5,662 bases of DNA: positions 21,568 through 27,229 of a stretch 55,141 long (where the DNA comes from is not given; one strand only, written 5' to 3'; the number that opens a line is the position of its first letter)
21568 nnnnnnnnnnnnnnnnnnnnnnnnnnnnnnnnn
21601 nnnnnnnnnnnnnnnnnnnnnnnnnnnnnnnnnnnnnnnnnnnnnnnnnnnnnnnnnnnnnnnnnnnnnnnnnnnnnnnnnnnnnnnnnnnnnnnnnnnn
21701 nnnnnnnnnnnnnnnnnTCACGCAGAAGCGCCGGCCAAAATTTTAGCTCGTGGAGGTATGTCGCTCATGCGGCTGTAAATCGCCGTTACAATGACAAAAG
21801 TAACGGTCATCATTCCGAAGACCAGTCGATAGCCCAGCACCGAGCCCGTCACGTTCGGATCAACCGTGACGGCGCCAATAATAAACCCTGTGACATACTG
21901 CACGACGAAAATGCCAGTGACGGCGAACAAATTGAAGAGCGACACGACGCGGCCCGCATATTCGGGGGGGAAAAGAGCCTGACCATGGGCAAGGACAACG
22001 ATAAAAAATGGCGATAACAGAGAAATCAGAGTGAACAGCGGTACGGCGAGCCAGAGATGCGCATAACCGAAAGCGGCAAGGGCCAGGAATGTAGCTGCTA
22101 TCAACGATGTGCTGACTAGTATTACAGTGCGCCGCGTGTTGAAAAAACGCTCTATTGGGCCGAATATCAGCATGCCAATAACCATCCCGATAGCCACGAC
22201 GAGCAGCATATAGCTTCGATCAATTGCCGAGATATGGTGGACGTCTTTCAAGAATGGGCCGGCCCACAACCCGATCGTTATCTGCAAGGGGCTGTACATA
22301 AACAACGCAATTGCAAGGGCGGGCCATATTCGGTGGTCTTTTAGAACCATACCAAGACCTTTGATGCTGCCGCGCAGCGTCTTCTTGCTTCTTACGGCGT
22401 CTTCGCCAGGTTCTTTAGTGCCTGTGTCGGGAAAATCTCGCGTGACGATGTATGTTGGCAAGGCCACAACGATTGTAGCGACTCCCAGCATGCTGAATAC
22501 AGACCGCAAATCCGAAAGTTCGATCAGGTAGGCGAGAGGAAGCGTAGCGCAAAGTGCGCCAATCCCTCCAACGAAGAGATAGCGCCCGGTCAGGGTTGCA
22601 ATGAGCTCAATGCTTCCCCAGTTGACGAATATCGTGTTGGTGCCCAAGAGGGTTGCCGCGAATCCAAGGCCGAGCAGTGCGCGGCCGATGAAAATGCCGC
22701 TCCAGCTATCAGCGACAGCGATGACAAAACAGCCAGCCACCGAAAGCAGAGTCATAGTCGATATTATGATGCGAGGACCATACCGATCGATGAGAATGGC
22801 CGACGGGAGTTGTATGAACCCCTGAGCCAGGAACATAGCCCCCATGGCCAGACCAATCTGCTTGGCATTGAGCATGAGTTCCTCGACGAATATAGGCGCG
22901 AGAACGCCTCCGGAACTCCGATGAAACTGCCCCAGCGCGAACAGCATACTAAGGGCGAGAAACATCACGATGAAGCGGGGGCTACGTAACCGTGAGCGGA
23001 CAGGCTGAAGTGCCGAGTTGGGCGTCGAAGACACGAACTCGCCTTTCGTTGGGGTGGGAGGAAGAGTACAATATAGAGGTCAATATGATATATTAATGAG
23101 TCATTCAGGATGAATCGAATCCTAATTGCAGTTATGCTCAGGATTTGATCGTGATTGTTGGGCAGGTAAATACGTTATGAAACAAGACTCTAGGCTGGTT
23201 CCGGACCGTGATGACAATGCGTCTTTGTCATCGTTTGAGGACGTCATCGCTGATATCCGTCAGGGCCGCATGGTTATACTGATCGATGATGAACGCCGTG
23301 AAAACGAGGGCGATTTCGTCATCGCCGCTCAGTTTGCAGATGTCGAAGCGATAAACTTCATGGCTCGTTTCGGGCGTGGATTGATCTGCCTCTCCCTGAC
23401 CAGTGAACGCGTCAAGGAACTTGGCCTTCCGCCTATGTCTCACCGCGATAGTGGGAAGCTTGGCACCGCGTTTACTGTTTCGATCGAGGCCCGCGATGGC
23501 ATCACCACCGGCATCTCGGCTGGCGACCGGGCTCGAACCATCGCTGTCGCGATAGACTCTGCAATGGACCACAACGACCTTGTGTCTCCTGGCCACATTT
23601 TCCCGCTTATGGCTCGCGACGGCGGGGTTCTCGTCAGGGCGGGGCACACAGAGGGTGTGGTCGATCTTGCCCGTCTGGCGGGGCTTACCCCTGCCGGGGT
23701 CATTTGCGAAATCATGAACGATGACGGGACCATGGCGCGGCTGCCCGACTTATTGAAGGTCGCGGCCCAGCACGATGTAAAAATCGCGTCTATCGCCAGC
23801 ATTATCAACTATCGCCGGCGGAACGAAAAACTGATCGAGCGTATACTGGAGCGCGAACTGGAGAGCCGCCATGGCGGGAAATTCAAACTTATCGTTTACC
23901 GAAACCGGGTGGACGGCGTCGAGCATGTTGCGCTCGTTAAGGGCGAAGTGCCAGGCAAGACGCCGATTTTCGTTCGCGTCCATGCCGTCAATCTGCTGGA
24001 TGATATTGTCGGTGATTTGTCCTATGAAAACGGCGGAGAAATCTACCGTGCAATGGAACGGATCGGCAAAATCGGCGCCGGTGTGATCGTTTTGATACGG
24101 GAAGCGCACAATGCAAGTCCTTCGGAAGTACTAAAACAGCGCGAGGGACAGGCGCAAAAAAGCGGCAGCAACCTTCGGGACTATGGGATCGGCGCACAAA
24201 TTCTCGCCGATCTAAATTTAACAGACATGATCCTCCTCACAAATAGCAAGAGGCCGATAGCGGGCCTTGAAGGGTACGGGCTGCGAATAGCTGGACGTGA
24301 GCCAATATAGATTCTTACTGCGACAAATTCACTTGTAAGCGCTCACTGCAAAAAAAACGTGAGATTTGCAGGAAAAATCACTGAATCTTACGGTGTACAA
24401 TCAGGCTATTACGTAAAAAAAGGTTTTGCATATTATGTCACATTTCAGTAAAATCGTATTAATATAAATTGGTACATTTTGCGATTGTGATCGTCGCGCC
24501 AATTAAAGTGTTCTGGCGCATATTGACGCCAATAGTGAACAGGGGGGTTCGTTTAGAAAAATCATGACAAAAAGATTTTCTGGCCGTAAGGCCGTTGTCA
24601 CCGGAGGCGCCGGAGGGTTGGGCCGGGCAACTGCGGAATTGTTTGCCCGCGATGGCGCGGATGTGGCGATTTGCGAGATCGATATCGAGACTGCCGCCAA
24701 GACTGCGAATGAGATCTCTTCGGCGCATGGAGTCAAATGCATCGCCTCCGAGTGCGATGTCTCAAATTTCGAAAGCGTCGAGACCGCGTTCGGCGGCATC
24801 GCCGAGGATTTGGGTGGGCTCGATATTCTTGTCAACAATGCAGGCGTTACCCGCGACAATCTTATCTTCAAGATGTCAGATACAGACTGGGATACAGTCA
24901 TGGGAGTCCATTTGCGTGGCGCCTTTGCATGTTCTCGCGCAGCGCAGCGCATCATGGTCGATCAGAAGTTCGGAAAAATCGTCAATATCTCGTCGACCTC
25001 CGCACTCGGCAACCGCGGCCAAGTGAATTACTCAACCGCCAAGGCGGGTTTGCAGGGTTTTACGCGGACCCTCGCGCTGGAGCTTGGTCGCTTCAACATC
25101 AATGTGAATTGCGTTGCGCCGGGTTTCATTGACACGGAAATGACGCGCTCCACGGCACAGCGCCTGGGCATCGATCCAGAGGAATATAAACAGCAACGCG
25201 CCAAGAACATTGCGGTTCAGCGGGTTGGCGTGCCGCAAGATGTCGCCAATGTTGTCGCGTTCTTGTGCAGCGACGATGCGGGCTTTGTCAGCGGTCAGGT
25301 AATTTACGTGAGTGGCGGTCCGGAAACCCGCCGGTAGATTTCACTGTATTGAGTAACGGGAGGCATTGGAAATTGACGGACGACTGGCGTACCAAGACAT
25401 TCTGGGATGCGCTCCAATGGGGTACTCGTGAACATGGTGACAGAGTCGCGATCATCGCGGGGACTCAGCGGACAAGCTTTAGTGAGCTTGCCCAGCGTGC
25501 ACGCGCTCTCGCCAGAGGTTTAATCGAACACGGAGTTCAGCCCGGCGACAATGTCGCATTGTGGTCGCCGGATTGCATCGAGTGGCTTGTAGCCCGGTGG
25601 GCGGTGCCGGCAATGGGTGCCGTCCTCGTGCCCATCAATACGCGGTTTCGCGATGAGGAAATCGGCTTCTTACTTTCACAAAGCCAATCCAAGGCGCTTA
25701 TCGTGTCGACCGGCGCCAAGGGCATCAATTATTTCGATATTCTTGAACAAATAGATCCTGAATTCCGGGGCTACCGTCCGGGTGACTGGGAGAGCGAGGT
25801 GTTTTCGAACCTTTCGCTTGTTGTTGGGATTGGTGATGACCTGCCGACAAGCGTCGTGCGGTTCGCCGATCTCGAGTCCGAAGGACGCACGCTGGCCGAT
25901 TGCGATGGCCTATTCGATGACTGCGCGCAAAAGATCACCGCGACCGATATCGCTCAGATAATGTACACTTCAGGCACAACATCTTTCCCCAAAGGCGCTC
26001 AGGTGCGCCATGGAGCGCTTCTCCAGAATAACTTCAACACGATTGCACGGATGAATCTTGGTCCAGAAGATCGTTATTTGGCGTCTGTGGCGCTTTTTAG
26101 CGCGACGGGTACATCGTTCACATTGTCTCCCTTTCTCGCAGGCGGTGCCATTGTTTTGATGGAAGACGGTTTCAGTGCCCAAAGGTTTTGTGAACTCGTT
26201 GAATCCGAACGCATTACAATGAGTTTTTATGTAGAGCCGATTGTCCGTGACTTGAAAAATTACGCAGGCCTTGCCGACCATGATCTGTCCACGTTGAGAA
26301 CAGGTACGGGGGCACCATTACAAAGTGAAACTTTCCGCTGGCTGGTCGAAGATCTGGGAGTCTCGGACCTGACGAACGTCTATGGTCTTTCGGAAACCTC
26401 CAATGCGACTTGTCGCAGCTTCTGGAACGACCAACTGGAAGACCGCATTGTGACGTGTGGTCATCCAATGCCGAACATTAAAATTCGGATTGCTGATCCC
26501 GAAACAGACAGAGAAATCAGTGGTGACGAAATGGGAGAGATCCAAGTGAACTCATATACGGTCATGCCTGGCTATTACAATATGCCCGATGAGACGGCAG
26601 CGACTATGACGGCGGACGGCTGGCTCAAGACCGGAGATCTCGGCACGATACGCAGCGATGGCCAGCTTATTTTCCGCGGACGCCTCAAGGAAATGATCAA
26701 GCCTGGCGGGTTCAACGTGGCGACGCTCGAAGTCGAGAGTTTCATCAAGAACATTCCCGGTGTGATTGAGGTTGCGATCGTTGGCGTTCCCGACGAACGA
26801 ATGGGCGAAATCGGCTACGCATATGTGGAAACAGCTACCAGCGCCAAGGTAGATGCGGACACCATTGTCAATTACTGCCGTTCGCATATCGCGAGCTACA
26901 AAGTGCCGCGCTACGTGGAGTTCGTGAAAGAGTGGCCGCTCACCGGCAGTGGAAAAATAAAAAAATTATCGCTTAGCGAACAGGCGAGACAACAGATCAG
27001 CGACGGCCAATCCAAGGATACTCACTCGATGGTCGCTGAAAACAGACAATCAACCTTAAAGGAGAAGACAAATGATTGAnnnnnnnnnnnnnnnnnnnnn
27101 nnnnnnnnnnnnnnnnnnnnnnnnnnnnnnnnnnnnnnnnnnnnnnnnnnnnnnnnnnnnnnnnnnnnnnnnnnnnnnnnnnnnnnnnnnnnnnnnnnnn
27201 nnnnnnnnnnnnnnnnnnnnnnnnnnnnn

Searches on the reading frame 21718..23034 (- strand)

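Call 6: search_protein_families(library=pfam, proteins=[window:21718-23034:-], max_evalue=0.001)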
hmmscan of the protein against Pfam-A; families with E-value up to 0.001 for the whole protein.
window:21718-23034:- (438 aa): 2 families
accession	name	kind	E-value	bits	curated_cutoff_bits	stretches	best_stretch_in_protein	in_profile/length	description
PF07690.21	MFS_1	-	6.3e-35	121.1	33.4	1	39-377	12-345/347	Major Facilitator Superfamily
PF00083.30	Sugar_tr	-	1.3e-06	28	22.3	1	57-126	45-117/452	Sugar (and other) transporter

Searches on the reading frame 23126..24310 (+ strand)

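Call 6: search_protein_families(library=pfam, proteins=[window:23126-24310:+], max_evalue=0.001)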
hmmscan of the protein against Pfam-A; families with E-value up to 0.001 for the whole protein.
window:23126-24310:+ (394 aa): 2 families
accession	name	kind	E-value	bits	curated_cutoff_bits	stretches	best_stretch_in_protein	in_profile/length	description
PF00926.24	DHBP_synthase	-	6.7e-81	270.8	26.4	1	38-229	1-191/191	3,4-dihydroxy-2-butanone 4-phosphate synthase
PF00925.25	GTP_cyclohydro2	-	2.5e-37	128.4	23.3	1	239-392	2-164/165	GTP cyclohydrolase II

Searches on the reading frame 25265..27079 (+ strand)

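Call 6: search_protein_families(library=pfam, proteins=[window:25265-27079:+], max_evalue=0.001)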
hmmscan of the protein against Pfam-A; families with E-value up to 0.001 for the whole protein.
window:25265-27079:+ (604 aa): 2 families
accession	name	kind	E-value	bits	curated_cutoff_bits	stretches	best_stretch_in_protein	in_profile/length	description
PF00501.34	AMP-binding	-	7.4e-78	262.5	29.9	1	52-438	3-384/384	AMP-binding enzyme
PF13193.12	AMP-binding_C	-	6e-18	66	24.5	1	489-564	1-76/76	AMP-binding enzyme C-terminal domain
